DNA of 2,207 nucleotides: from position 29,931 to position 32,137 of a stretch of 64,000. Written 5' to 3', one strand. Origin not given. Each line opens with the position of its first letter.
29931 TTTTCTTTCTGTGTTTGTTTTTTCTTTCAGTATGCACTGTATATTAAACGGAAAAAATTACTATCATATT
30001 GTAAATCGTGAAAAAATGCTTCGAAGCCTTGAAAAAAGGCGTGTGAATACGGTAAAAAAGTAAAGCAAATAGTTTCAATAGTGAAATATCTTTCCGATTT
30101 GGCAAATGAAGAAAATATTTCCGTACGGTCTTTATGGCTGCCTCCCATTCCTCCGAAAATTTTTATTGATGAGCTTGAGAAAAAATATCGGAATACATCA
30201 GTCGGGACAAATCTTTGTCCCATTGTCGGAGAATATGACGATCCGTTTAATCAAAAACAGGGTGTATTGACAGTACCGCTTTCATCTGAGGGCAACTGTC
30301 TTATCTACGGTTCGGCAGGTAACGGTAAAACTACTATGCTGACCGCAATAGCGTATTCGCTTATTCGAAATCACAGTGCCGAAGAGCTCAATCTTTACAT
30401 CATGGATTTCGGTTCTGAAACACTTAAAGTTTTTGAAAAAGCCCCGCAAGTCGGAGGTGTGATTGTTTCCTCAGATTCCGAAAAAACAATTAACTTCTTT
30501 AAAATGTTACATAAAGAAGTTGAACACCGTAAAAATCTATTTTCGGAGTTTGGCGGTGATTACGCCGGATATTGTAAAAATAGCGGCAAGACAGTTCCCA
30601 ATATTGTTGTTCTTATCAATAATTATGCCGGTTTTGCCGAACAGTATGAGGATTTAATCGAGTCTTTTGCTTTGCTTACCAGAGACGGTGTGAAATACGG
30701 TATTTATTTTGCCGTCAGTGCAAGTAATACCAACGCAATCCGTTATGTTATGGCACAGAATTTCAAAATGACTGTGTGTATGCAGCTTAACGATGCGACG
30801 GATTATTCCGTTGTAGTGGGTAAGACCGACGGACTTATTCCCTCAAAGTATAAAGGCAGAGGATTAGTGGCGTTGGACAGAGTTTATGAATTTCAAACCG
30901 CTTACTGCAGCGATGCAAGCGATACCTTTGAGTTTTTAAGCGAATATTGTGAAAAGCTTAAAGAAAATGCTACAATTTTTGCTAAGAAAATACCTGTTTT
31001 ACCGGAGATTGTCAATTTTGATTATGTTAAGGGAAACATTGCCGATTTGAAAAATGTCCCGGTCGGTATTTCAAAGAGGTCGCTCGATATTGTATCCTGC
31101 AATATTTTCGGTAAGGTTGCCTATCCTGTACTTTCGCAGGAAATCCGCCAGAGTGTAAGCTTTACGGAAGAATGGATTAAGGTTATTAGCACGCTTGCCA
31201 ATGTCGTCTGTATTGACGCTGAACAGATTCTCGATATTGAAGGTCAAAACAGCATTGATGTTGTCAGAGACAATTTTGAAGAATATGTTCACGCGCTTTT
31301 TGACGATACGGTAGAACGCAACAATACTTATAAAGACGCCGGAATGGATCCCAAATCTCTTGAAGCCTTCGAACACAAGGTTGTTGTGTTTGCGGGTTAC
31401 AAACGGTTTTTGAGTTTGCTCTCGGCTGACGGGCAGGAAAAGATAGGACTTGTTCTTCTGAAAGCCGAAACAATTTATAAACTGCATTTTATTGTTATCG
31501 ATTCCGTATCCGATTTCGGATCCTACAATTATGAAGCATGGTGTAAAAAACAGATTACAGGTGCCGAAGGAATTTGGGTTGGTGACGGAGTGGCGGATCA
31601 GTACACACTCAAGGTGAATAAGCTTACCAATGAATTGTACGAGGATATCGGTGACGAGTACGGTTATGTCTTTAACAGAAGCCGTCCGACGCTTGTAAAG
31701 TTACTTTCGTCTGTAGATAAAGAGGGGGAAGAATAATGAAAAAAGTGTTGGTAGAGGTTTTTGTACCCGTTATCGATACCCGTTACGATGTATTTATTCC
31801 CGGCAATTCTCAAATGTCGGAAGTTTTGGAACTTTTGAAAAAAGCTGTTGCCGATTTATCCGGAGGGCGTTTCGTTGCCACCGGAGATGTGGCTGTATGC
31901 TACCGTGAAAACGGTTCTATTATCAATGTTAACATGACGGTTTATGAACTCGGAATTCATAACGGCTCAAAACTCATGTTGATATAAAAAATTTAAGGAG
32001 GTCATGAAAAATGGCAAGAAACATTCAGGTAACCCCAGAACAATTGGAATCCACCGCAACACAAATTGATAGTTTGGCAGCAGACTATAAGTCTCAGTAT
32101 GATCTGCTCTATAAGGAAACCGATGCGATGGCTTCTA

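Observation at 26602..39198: T7SSb-like secretion island hard-wired to a kinase / PP2C / FHA phospho-signalling triad and missing canonical membrane core genes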

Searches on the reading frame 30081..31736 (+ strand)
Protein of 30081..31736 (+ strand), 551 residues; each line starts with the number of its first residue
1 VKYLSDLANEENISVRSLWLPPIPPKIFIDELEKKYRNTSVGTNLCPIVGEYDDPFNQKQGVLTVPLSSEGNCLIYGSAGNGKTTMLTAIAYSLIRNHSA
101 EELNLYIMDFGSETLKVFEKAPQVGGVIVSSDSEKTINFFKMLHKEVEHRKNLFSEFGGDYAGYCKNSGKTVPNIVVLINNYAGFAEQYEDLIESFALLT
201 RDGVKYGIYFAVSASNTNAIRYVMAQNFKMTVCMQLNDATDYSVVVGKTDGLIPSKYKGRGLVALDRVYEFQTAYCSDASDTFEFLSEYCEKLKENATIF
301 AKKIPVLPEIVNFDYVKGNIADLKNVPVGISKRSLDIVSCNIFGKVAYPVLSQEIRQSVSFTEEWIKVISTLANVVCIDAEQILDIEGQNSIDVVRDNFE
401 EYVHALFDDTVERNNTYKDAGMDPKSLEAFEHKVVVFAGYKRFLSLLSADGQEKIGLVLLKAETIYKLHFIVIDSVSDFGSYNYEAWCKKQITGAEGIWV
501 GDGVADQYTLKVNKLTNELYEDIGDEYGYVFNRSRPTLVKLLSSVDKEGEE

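Call 3: search_protein_families(library=pfam, proteins=[window:30081-31736:+], max_evalue=0.01)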
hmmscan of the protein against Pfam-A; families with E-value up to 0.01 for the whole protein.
window:30081-31736:+ (551 aa): 8 families
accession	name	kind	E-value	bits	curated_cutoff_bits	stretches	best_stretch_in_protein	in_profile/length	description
PF01580.24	FtsK_SpoIIIE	-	1.7e-17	64.1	24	1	69-237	38-185/221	FtsK/SpoIIIE family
PF25199.1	nSTAND_NTPase5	-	3.1e-05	24.3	34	1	72-116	43-84/145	Novel STAND NTPase 5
PF00580.27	UvrD-helicase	-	0.00029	21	23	1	68-109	11-52/271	UvrD/REP helicase N-terminal domain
PF13555.12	AAA_29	-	0.00098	19.3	27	1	64-98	16-50/61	P-loop containing region of AAA domain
PF20720.3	nSTAND3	-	0.0021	18.2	27.2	1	67-118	14-61/155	Novel STAND NTPase 3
PF13479.12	AAA_24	-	0.0034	17.7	27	0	72-90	4-22/195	AAA domain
PF13245.12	AAA_19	-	0.0069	17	25.1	0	68-102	9-43/134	AAA domain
PF13191.12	AAA_16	-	0.0099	16.8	32.6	0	68-98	22-52/167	AAA ATPase domain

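Call 15: find_homologous_proteins(query=window:30081-31736:+)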
Query window:30081-31736:+ (551 aa): 113 proteins with E <= 0.001 among 8000 candidates.
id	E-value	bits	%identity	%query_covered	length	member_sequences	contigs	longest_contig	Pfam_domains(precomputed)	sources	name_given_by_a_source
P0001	0.0e+0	1243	100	100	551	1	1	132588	PF01580.25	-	-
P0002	5.6e-233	792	62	100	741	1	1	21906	PF01580.25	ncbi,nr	ncbi:MAG TPA: type VII secretion protein EssC, partial [Ruminococcus sp.]|nr:type VII secretion prot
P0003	1.3e-228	778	62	99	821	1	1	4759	PF01580.25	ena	-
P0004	4.5e-226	770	61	99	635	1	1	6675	PF01580.25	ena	-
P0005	3.2e-217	740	60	99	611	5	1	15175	PF01580.25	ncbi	ncbi:MAG: FtsK/SpoIIIE domain-containing protein [Monoglobaceae bacterium]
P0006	4.0e-215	734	59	100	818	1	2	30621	PF01580.25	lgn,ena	-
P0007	5.5e-198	677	53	99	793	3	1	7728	PF01580.25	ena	-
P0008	2.7e-186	638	52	99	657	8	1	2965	PF01580.25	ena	-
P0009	3.4e-177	608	59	79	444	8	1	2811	-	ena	-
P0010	1.6e-175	603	59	79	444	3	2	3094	-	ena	-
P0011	1.3e-167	577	61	74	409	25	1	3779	-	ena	-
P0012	8.2e-167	574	48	100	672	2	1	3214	PF01580.25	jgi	-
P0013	3.2e-158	546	51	85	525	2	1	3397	PF01580.25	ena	-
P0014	2.3e-150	520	73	57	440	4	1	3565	PF01580.25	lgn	-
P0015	6.3e-148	512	69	58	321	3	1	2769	-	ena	-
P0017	1.4e-138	481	79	48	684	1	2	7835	PF07714.24,PF00069.32,PF01580.25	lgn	-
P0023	2.2e-130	454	40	99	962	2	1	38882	PF05729.19,PF13401.13,PF01580.25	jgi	jgi:S-DNA-T family DNA segregation ATPase FtsK/SpoIIIE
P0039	8.2e-124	432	39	98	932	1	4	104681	PF01580.25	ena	-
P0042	1.7e-122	428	40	99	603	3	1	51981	PF01580.25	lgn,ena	-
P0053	1.9e-120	421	39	98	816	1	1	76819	PF01580.25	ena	-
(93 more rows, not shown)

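Call 16: find_encoding_contigs(protein=P0006, flank=10000, max_places=2)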
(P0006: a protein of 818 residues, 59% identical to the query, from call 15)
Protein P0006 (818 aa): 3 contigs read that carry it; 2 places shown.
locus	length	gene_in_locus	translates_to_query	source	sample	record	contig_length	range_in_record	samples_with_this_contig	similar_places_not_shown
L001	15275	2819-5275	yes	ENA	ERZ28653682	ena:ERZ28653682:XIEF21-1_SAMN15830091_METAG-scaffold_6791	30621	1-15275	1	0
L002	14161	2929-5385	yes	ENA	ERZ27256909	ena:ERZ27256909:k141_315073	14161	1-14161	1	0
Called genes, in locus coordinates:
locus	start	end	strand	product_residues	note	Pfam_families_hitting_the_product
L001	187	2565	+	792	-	PF00324:AA_permease, PF13520:AA_permease_2, PF13487:HD_5, PF01966:HD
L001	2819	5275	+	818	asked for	PF01580:FtsK_SpoIIIE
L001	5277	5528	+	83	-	-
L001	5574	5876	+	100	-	PF06013:WXG100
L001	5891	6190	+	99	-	-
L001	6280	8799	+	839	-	PF02368:Big_2 (weak)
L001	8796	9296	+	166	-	-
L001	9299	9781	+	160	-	-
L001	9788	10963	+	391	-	PF19909:DUF6382, PF16697:Yop-YscD_cpl (faint), PF00498:FHA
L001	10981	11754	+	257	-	PF13672:PP2C_2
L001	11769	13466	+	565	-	PF00069:Pkinase, PF07714:PK_Tyr_Ser-Thr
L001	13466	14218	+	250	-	-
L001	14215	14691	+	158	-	-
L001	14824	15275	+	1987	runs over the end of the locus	PF19077:Big_13 (faint), PF13750:Big_3_3 (faint)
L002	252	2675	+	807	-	PF00324:AA_permease, PF13520:AA_permease_2, PF13487:HD_5, PF01966:HD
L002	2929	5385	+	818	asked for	PF01580:FtsK_SpoIIIE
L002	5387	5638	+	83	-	-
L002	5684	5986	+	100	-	PF06013:WXG100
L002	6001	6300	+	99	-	-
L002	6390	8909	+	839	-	PF02368:Big_2 (weak)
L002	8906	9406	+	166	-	-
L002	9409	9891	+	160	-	-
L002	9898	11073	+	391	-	PF19909:DUF6382, PF16697:Yop-YscD_cpl (faint), PF00498:FHA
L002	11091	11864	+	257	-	PF13672:PP2C_2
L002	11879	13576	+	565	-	PF00069:Pkinase, PF07714:PK_Tyr_Ser-Thr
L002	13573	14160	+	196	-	?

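Call 17: find_encoding_contigs(protein=P0039, flank=10000, max_places=2)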
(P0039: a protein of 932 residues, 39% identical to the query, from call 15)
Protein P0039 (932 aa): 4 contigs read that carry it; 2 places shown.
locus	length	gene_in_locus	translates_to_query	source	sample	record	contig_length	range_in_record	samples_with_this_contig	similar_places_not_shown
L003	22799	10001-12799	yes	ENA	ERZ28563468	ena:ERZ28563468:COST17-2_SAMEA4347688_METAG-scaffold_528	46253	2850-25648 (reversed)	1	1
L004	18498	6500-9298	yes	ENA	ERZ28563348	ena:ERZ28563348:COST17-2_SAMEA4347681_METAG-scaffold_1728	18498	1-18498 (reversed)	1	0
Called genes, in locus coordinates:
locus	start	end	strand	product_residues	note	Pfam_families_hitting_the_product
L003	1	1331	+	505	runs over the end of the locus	PF05895:DUF859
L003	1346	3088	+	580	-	-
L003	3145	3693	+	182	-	-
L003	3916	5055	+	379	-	PF00078:RVT_1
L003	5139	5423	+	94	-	-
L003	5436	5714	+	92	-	-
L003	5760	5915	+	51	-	-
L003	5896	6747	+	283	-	PF05257:CHAP, PF08230:CW_7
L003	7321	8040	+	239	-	-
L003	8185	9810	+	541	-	-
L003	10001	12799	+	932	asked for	PF01580:FtsK_SpoIIIE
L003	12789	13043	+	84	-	-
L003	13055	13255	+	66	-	-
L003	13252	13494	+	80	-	-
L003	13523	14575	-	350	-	PF08486:SpoIID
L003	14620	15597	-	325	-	PF00882:Zn_dep_PLPC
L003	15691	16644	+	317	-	PF07751:Abi_2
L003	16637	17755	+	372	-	PF00089:Trypsin, PF13365:Trypsin_2, PF00595:PDZ, PF13180:PDZ_2, PF17820:PDZ_6 (weak)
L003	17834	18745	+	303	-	PF01545:Cation_efflux, PF16916:ZT_dimer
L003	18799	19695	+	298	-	PF04018:VCA0040-like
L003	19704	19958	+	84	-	-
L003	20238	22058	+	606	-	PF00501:AMP-binding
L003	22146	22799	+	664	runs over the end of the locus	-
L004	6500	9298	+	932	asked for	PF01580:FtsK_SpoIIIE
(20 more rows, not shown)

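Call 21: find_encoding_contigs(protein=P0023, flank=10000, max_places=1)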
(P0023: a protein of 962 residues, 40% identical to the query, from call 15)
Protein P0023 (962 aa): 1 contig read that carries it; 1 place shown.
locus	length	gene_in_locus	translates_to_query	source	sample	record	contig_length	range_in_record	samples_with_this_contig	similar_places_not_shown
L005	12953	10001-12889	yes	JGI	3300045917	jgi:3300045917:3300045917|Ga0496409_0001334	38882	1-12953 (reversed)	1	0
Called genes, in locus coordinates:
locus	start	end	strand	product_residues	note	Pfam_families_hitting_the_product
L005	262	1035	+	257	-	-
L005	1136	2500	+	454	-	PF13250:SNIPE, PF10544:T5orf172, PF13455:MUG113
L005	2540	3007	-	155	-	PF13276:HTH_21, PF00665:rve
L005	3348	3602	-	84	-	PF13828:DUF4190 (weak)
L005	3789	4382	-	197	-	-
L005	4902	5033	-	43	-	-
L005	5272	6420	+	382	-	-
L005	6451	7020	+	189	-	-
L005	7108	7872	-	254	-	PF13240:Zn_Ribbon_1 (weak)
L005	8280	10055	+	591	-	PF16697:Yop-YscD_cpl, PF00498:FHA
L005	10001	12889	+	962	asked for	PF01580:FtsK_SpoIIIE, PF05729:NACHT (faint), PF13401:AAA_22 (faint), PF01580:FtsK_SpoIIIE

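Call 22: find_encoding_contigs(protein=P0053, flank=10000, max_places=1)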
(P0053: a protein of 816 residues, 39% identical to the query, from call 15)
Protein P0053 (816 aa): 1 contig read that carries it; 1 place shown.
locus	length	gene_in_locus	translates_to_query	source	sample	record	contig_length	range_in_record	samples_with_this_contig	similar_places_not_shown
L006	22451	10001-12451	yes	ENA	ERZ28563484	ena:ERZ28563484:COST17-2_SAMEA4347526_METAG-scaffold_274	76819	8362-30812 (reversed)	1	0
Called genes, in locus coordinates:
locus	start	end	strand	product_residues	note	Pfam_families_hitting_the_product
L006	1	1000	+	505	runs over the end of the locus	PF05895:DUF859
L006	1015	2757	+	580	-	-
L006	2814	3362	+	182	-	-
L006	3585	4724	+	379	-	PF00078:RVT_1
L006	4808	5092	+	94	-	-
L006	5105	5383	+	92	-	-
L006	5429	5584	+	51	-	-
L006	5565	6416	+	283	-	PF05257:CHAP, PF08230:CW_7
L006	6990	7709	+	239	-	-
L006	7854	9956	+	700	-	-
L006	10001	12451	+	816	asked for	PF01580:FtsK_SpoIIIE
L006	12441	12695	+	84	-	-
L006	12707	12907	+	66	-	-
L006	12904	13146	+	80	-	-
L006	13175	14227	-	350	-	PF08486:SpoIID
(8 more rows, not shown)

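Call 23: find_encoding_contigs(protein=P0042, flank=10000, max_places=1)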
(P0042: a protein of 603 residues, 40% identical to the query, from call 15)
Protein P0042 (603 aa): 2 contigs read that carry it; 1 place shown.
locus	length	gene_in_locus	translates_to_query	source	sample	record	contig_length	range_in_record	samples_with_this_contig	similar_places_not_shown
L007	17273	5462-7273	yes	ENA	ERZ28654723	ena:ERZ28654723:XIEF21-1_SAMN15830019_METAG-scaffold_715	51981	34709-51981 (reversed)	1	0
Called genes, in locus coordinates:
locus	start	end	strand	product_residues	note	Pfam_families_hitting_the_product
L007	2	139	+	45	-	?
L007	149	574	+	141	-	PF00380:Ribosomal_S9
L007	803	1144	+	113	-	-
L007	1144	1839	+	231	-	-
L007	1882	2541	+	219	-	PF01520:Amidase_3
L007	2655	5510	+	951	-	PF00498:FHA, PF16697:Yop-YscD_cpl (weak), PF01580:FtsK_SpoIIIE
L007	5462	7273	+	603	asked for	PF01580:FtsK_SpoIIIE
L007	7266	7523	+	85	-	-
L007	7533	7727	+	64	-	-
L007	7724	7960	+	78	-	-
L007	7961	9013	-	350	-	PF08486:SpoIID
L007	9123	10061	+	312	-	PF07751:Abi_2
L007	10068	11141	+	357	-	PF00089:Trypsin, PF13365:Trypsin_2, PF00595:PDZ, PF13180:PDZ_2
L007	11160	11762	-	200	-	PF00163:Ribosomal_S4, PF01479:S4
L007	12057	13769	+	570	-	PF06160:EzrA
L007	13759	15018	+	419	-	PF22025:ThiI_fer, PF02926:THUMP, PF02568:ThiI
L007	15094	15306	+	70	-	PF00269:SASP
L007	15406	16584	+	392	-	PF00871:Acetate_kinase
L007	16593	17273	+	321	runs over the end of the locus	PF01368:DHH, PF02272:DHHA1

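Call 27: find_encoding_contigs(protein=P0001, flank=1000, max_places=3)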
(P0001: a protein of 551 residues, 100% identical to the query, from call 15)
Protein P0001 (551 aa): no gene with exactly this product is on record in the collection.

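Call 28: find_related_loci(query=A1, collection=genome_contigs, flank=10000)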
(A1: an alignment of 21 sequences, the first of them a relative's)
Query A1 (551 aa) in genome_contigs; peptide patterns used: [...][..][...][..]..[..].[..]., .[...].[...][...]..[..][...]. (x = any residue, [..] = any of these).
599 stretches matched a pattern (row limit reached: there are more); 578 encode a relative of the query (tblastn E <= 1e-3); the best 80 are kept; 80 distinct loci.
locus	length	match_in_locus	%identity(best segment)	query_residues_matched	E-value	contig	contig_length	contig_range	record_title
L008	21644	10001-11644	70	1-551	0e+0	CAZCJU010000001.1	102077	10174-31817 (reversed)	MAG TPA_asm: uncultured Lachnospiraceae bacterium isolate SRP225648_co1_128 genome assembly, contig: NODE_240_length_102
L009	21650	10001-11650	67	1-551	0e+0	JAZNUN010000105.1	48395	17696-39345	MAG: Acutalibacteraceae bacterium isolate T1900044797_TS20190263.MAGScoT_cleanbin_000015 SGB_2687_k141_301168, whole gen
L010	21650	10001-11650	64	1-550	0e+0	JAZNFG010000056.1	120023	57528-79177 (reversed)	MAG: Acutalibacteraceae bacterium isolate T1900044715_TS20190181.MAGScoT_cleanbin_000007 SGB_1867_k141_702296, whole gen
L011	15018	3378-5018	64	1-548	0e+0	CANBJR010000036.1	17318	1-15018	MAG TPA_asm: uncultured Clostridia bacterium isolate SRR16632754_bin.1_metawrap_v1.3_MAG genome assembly, contig: NODE.6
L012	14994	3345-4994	65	1-550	0e+0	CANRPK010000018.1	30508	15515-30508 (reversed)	MAG: uncultured Bacilli bacterium isolate Lapin-018__bin95 genome assembly, contig: Lapin-018__NODE_1196_length_30508_co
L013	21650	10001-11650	64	1-550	0e+0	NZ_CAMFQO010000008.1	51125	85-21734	MAG: uncultured Eubacterium sp. isolate SRR15725431_bin.7_metaWRAP_v1.3_MAG ERZ10622460.55, whole genome shotgun sequenc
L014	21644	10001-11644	64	1-548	0e+0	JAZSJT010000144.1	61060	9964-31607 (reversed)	MAG: Acutalibacteraceae bacterium isolate T1900044564_TS20190030.MAGScoT_cleanbin_000005 SGB_384_k141_2444369, whole gen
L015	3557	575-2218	65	1-548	0e+0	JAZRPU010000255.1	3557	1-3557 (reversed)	MAG: Eubacteriales bacterium isolate T1900045371_YK20190061.MAGScoT_cleanbin_000029 SGB_6858_k141_3130134, whole genome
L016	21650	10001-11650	62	1-550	0e+0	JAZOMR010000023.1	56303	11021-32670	MAG: Faecalimonas sp. isolate T1900045646_YK20190340.MAGScoT_cleanbin_000026 SGB_8168_k141_1285607, whole genome shotgun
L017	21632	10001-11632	62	1-544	0e+0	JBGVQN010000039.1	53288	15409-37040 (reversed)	MAG: Lachnospiraceae bacterium isolate fecal_MAG_163 fecal_MAG_163_contig_0039, whole genome shotgun sequence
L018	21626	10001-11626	62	1-544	0e+0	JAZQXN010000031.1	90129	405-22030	MAG: Lachnospiraceae bacterium isolate T1900045161_TC20190155.MAGScoT_cleanbin_000112 SGB_5078_k141_2045758, whole genom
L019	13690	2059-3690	61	1-544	0e+0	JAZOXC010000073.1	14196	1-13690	MAG: Acutalibacteraceae bacterium isolate T1900045516_YK20190210.MAGScoT_cleanbin_000027 SGB_7612_k141_1904153, whole ge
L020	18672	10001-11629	62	1-544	0e+0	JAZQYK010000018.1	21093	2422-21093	MAG: Candidatus Fimenecus sp. isolate T1900045160_TC20190154.MAGScoT_cleanbin_000049 SGB_5043_k141_107546, whole genome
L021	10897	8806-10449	59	1-548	0e+0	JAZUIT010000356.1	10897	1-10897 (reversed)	MAG: Acutalibacteraceae bacterium isolate T1900045262_TH20190032.MAGScoT_cleanbin_000011 SGB_5835_k141_1488568, whole ge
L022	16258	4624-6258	60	3-548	0e+0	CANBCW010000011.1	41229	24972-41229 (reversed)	MAG TPA_asm: uncultured Clostridia bacterium isolate SRR15429246_bin.1_metawrap_v1.3_MAG genome assembly, contig: NODE.6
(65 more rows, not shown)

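Call 36: search_protein_families(library=ncbifam, proteins=[window:30081-31736:+], max_evalue=0.01)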
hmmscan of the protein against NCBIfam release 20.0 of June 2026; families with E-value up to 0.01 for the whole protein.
window:30081-31736:+ (551 aa): 3 families
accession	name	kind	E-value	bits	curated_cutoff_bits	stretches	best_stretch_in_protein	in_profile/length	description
TIGR03928.1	T7_EssCb_Firm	equivalog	2.4e-82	277.3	778.4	1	6-541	742-1294/1296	type VII secretion protein EssC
TIGR03925.1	T7SS_EccC_b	equivalog_domain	5.9e-44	150.3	346.55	1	9-341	11-357/564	type VII secretion protein EccCb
TIGR03924.1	T7SS_EccC_a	equivalog_domain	4.1e-14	52.3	509.15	1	74-278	454-671/673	type VII secretion protein EccCa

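Call 45: search_solved_structures(query=window:30081-31736:+, max_evalue=0.001)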
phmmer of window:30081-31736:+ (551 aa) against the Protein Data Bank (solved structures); distinct sequences matched with E-value up to 0.001: 7.
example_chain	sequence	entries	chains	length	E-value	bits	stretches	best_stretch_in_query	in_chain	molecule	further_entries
4nh0_A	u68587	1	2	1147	7e-29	104.1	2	18-335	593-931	Cell divisionFtsK/SpoIIIE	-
4lya_A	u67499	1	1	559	1.1e-27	100.1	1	15-341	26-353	Uncharacterized protein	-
5fv0_A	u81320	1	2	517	1.7e-24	89.6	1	45-341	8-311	ESX secretion system protein EccC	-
7np7_C1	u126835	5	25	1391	1.7e-23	86.3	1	17-268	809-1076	ESX-5 secretion system protein EccC5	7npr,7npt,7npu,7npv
7b9f_C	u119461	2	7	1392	8.8e-22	80.6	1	16-268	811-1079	EccC5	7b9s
4n1a_A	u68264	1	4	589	3.8e-20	75.2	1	18-335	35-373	Cell divisionFtsK/SpoIIIE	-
9jv8_A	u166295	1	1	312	1.2e-12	50.5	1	15-242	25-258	ESX-1 secretion system protein EccCb1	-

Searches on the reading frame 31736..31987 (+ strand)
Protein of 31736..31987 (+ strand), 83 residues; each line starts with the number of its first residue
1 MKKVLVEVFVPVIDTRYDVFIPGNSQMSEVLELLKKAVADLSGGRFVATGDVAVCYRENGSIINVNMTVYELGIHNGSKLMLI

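Call 3: search_protein_families(library=pfam, proteins=[window:31736-31987:+], max_evalue=0.01)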
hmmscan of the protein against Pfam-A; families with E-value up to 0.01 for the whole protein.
window:31736-31987:+ (83 aa): 1 family
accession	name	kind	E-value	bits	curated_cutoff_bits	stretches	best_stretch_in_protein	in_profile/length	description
PF08817.16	YukD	-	1.3e-05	26.3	27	1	6-82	2-76/76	WXG100 protein secretion system (Wss), protein YukD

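Call 36: search_protein_families(library=ncbifam, proteins=[window:31736-31987:+], max_evalue=0.01)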
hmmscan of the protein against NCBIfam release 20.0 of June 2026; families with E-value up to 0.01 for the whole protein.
window:31736-31987:+ (83 aa): 0 families
